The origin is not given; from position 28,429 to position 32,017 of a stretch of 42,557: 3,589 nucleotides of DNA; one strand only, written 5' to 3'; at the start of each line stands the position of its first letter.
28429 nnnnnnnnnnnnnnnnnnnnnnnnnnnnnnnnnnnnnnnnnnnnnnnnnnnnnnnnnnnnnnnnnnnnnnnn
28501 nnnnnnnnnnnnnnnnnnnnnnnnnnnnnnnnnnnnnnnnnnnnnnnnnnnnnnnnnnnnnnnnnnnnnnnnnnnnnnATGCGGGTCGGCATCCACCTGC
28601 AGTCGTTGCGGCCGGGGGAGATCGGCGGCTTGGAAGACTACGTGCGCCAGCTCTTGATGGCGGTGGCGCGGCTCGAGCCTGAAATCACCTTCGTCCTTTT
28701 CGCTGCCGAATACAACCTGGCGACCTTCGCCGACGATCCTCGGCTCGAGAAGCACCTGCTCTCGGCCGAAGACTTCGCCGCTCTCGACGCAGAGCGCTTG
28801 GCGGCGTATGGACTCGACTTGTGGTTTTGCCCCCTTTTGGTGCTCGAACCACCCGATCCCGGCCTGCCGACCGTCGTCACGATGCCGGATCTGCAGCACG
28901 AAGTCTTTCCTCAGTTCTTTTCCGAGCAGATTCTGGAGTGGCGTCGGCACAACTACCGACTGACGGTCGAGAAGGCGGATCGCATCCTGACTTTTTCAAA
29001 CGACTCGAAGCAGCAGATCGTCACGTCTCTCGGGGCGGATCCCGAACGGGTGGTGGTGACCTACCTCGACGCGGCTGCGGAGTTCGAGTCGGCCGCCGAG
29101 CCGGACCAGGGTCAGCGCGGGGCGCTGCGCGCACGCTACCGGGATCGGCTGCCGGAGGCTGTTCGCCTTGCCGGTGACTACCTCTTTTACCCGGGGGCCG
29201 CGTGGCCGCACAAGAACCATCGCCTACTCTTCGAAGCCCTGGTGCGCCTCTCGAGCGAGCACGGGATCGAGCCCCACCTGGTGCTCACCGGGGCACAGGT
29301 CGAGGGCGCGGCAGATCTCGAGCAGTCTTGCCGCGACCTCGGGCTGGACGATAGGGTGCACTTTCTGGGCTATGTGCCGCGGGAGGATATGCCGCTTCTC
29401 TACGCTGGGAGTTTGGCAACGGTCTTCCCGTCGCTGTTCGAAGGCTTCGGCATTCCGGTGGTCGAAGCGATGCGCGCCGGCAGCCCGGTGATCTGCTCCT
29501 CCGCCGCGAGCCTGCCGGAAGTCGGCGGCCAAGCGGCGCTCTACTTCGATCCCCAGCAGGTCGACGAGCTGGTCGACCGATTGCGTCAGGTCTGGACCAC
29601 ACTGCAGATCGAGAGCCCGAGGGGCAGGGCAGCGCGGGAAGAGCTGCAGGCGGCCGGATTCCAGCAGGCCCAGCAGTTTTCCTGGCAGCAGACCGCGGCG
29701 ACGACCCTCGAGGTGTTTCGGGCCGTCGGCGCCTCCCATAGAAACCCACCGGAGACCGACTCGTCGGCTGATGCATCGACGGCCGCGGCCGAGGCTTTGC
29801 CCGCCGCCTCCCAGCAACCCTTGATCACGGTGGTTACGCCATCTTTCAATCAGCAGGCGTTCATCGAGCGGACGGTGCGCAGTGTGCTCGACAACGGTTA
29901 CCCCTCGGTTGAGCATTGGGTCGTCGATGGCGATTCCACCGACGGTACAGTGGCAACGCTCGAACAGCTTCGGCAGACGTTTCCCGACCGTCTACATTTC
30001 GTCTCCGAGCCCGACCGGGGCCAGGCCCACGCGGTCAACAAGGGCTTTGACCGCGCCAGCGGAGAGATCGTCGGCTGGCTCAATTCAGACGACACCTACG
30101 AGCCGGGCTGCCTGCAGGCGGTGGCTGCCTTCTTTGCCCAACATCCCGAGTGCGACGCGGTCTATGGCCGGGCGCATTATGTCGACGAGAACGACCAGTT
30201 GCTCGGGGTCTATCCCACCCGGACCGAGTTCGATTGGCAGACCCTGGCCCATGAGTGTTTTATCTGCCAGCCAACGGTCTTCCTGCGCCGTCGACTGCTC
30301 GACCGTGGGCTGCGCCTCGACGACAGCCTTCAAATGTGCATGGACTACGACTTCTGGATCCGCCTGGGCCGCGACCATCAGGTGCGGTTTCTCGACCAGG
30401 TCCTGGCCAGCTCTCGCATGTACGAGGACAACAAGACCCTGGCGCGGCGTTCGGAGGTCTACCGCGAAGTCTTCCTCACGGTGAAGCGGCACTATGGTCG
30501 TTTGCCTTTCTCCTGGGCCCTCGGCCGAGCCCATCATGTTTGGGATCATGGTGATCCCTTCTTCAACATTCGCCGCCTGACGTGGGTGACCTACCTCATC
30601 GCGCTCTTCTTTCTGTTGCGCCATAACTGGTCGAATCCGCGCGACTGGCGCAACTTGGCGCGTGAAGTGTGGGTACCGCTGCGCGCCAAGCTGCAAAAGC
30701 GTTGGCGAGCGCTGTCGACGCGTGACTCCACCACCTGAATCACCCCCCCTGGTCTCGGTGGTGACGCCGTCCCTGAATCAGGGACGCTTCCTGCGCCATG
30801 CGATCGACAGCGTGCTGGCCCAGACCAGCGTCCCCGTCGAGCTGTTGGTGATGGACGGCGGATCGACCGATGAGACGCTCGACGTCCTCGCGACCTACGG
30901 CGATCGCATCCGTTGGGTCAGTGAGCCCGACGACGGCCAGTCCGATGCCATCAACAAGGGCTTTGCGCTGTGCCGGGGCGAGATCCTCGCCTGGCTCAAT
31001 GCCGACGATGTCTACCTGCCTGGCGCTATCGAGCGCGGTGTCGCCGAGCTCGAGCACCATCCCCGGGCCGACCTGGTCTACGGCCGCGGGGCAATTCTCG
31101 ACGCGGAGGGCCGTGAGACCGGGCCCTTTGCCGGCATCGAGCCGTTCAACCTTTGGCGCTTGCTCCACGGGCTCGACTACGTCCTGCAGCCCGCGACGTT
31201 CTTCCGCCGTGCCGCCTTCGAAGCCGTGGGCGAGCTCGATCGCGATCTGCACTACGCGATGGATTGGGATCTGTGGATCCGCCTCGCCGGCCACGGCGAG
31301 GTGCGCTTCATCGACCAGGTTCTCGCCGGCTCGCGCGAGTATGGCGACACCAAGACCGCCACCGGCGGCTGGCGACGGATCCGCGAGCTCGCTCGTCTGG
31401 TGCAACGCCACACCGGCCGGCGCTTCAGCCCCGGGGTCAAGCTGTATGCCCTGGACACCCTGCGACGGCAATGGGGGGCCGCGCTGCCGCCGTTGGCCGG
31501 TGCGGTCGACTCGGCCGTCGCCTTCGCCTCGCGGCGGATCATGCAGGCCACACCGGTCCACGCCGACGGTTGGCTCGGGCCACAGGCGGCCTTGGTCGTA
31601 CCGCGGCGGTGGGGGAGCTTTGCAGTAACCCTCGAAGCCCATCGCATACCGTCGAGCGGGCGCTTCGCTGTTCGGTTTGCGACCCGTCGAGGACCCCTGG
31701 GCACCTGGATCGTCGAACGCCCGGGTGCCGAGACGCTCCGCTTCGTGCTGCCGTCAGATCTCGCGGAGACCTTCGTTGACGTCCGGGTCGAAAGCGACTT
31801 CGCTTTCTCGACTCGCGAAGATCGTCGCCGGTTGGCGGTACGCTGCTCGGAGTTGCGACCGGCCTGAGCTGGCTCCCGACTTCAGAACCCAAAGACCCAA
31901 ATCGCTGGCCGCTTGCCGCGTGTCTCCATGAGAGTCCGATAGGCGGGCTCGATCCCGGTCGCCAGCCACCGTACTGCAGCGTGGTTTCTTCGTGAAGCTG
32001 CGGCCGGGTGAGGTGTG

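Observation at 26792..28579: Methyltransferase with a 21-residue-repeat coiled coil upstream of glycosyltransferases: possible WbdD-like glycan chain-length ruler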

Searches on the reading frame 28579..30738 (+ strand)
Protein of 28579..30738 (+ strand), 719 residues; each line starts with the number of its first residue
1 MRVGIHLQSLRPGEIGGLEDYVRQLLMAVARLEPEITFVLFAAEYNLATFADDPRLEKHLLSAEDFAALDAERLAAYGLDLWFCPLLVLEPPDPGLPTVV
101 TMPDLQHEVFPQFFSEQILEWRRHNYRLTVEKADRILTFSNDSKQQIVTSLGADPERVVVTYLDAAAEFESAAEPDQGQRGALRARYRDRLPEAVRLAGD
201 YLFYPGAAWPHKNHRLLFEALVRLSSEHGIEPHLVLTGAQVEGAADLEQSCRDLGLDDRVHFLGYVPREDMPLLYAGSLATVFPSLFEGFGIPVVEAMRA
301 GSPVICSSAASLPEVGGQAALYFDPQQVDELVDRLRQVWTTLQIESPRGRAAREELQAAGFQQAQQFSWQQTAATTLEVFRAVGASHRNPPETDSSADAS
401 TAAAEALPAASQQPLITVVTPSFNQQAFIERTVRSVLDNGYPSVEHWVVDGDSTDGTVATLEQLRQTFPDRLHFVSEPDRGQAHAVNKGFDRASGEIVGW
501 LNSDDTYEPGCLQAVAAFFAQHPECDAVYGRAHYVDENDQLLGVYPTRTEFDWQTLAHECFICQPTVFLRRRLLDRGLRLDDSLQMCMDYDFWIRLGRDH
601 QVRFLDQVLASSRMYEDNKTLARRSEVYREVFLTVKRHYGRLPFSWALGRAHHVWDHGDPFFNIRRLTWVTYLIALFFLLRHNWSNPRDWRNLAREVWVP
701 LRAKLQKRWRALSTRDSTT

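Call 6: search_protein_families(library=pfam, proteins=[window:28579-30738:+], max_evalue=0.01)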
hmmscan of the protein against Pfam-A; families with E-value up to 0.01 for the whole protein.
window:28579-30738:+ (719 aa): 9 families
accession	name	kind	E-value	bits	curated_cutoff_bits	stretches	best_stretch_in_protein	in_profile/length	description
PF00535.33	Glycos_transf_2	-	4e-29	102.1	23.3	1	417-573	1-162/168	Glycosyl transferase family 2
PF00534.26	Glycos_transf_1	-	1.6e-26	93.3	26.4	1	201-338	17-155/172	Glycosyl transferases group 1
PF13692.12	Glyco_trans_1_4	-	7.4e-24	85.1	27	1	202-339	4-140/142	Glycosyl transferases group 1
PF13641.12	Glyco_tranf_2_3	-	3.4e-14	53.9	27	1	414-545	2-135/230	Glycosyltransferase like family 2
PF20706.3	GT4-conflict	-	5.6e-08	32.6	26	1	211-311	211-315/385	Family 4 Glycosyltransferase in conflict systems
PF10111.15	Glyco_tranf_2_2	-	1.7e-05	24.9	27.3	1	425-549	11-141/276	Glycosyltransferase like family 2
PF13704.12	Glyco_tranf_2_4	-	2.8e-05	24.9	27.5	0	424-468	2-44/98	Glycosyl transferase family 2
PF13439.12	Glyco_transf_4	-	0.00015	22.3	28.5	1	15-162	1-163/170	Glycosyltransferase Family 4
PF13524.12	Glyco_trans_1_2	-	0.00037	20.9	25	1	233-341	16-114/144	Glycosyl transferase-like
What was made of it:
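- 28579..30738 (+): GT4 (GT-B) + GT2 (GT-A) fusion protein, 719 aa; candidate two-module polymerase. Pfam Glycos_transf_1 at residues 201-338 and Glycos_transf_2 at 417-573 (call 6).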

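Call 54: search_protein_families(library=ncbifam, proteins=[window:28579-30735:+], max_evalue=0.001)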
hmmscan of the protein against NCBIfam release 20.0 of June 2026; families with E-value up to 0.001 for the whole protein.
window:28579-30735:+ (719 aa): 40 families (the best 25 are shown)
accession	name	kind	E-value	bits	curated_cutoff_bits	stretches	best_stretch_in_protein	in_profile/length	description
TIGR04047.1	MSMEG_0565_glyc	hypoth_equivalog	5.4e-21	75.1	259.85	1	129-381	135-372/373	MSMEG_0565 family glycosyltransferase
NF047683.1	TeichurnBiosyTuaG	equivalog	3.1e-19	69.6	400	1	411-614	3-205/252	teichuronic acid biosynthesis protein TuaG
TIGR03449.1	mycothiol_MshA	equivalog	5.4e-16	58.5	462.5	1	127-382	159-402/406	D-inositol-3-phosphate glycosyltransferase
TIGR03937.1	PgaC_IcaA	equivalog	2.8e-14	52.9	422.3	1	406-532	37-163/407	poly-beta-1,6-N-acetyl-D-glucosamine synthase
TIGR04283.1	glyco_like_mftF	equivalog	5.4e-13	49.1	182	1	416-622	1-196/221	TIGR04283 family arsenosugar biosynthesis glycosyltransferase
NF038295.1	EPS_HpsP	equivalog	5.7e-13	48.6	550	1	210-382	218-386/388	hormogonium polysaccharide biosynthesis glycosyltransferase HpsP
NF041876.1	EPS_EpsE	equivalog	1.1e-12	47.9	400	1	210-358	225-378/389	exopolysaccharide biosynthesis GT4 family glycosyltransferase EpsE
NF053739.1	GlytfEpsEBac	equivalog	3.4e-12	45.9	450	1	415-628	2-216/265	glycosyltransferase EpsE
TIGR03965.1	mycofact_glyco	equivalog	5.2e-12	45.4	280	1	402-597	63-264/467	mycofactocin biosynthesis glycosyltransferase MftF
TIGR04009.1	wcaE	equivalog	3.5e-11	42.8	369.2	1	415-518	2-106/248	colanic acid biosynthesis glycosyltransferase WcaE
TIGR02149.1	glgA_Coryne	subfamily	4e-11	42.7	302.4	1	128-383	140-390/391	glycogen synthase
NF041010.1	glycosy_Agl16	equivalog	5.4e-11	41.9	575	1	198-381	178-349/352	glycosylation protein Agl16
NF007482.0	PRK10073.1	equivalog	1.1e-10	41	423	1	411-537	3-127/334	glycosyltransferase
TIGR03088.1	stp2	hypoth_equivalog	1.8e-10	40.4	409.05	1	209-381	204-371/374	TIGR03088 family PEP-CTERM/XrtA system glycosyltransferase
NF038302.1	EPS_HpsE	equivalog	1.8e-10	40.3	300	1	417-533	4-125/307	hormogonium polysaccharide biosynthesis glycosyltransferase HpsE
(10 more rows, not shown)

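Call 55: search_solved_structures(query=window:28579-30735:+, max_evalue=0.001)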
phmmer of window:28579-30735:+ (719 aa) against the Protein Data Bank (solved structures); distinct sequences matched with E-value up to 0.001: 28.
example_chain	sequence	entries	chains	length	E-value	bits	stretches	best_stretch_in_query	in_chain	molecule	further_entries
7qsg_A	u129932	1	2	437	7.8e-18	67.5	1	195-382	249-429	D-inositol 3-phosphate glycosyltransferase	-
9omm_A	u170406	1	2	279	2.9e-14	55.7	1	416-516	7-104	Glycosyltransferase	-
9omh_A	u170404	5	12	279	2.9e-14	55.7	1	416-516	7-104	Glycosyltransferase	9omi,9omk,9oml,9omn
9omj_A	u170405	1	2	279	3.1e-14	55.6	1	416-516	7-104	Glycosyltransferase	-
2z87_A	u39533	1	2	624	1.2e-13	53.6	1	411-636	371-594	Chondroitin synthase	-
2z86_A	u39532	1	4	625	1.2e-13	53.6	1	411-636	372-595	Chondroitin synthase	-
6yv7_B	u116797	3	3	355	1.8e-11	46.4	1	407-507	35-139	Glycosyl transferase, family 2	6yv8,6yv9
6yv7_A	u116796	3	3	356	1.8e-11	46.4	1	407-507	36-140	Glycosyl transferase, family 2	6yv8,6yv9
3c4q_A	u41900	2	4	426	1.9e-10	43.1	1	122-385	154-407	Predicted glycosyltransferases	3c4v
3c48_A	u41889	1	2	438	2.3e-10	42.8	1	122-382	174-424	Predicted glycosyltransferases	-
6p61_A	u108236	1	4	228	3.2e-10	42.3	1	412-620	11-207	Glycosyltransferase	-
6kih_A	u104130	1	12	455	6.6e-10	41.2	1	247-385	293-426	Tll1590 protein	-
5i45_A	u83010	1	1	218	1.8e-07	33.2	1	242-338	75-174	Glycosyl transferases group 1 family protein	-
3bcv_A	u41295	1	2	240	2.6e-07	32.7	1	413-530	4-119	Putative glycosyltransferase protein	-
6tvp_A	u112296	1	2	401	2.7e-07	32.6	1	267-385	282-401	Alpha-maltose-1-phosphate synthase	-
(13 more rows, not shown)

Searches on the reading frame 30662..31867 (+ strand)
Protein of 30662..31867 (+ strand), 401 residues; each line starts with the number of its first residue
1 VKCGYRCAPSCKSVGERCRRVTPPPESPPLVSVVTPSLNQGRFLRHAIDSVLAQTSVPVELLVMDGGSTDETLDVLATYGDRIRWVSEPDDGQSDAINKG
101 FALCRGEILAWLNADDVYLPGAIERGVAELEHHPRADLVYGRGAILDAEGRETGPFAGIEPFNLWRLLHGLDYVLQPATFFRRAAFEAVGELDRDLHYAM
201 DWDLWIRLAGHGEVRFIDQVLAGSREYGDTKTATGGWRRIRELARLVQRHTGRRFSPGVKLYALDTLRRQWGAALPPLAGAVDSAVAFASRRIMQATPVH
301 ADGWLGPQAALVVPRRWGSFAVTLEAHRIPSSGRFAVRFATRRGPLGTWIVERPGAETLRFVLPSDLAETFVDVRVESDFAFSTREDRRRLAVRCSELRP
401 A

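Call 6: search_protein_families(library=pfam, proteins=[window:30662-31867:+], max_evalue=0.01)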
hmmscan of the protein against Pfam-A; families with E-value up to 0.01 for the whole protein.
window:30662-31867:+ (401 aa): 4 families
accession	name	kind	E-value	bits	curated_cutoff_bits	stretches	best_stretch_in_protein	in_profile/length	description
PF00535.33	Glycos_transf_2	-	2.8e-26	92.9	23.3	1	32-187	1-165/168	Glycosyl transferase family 2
PF13641.12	Glyco_tranf_2_3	-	2e-10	41.5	27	1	28-134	1-114/230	Glycosyltransferase like family 2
PF10111.15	Glyco_tranf_2_2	-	2.4e-08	34.3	27.3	1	48-130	16-111/276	Glycosyltransferase like family 2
PF13632.12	Glyco_trans_2_3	-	0.00043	20.6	27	1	112-227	5-124/198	Glycosyl transferase family group 2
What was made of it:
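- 30722..31867 (+): GT2 glycosyltransferase, about 381 aa. The start is probably the GTG at 30722; the earliest possible start is 30662. Pfam Glycos_transf_2 (call 6).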

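Call 54: search_protein_families(library=ncbifam, proteins=[window:30722-31864:+], max_evalue=0.001)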
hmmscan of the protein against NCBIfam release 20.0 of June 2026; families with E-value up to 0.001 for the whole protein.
window:30722-31864:+ (381 aa): 13 families
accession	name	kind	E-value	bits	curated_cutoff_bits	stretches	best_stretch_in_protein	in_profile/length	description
NF047683.1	TeichurnBiosyTuaG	equivalog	9.3e-15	54.9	400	1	8-114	5-115/252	teichuronic acid biosynthesis protein TuaG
NF007482.0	PRK10073.1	equivalog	5e-14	52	423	1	8-105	5-105/334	glycosyltransferase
TIGR04283.1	glyco_like_mftF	equivalog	8e-14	51.8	182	1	11-207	1-189/221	TIGR04283 family arsenosugar biosynthesis glycosyltransferase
TIGR03965.1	mycofact_glyco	equivalog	9.8e-14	51.1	280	1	5-193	70-268/467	mycofactocin biosynthesis glycosyltransferase MftF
NF053739.1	GlytfEpsEBac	equivalog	2e-11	43.4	450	1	9-192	1-189/265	glycosyltransferase EpsE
TIGR04009.1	wcaE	equivalog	1.5e-10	40.8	369.2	1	32-128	27-123/248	colanic acid biosynthesis glycosyltransferase WcaE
TIGR03937.1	PgaC_IcaA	equivalog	8.7e-10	38.1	422.3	1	6-122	42-162/407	poly-beta-1,6-N-acetyl-D-glucosamine synthase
NF041875.1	EPS_EpsD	equivalog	1e-09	38.3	370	1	11-199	1-201/325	exopolysaccharide biosynthesis glycosyltransferase EpsD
NF050050.1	ProtGlycPglI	equivalog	3.6e-08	33.1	500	1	9-110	2-108/306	GalNAc(5)-diNAcBac-PP-undecaprenol beta-1,3-glucosyltransferase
NF010496.0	PRK13915.1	equivalog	1.8e-07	30.5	262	1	11-95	33-126/307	glucosyl-3-phosphoglycerate synthase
TIGR04182.1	glyco_TIGR04182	equivalog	1.6e-06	27.7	325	1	11-111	2-98/293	S-layer glycoprotein N-glycosyltransferase AglJ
NF041394.1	GtaseAglG_Halo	equivalog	3.9e-06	26.3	440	1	12-112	4-109/304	glucosyl-dolichyl phosphate glucuronosyltransferase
NF038299.1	EPS_HpsN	equivalog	0.00019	20.5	425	1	9-122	1-118/317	hormogonium polysaccharide biosynthesis glycosyltransferase HpsN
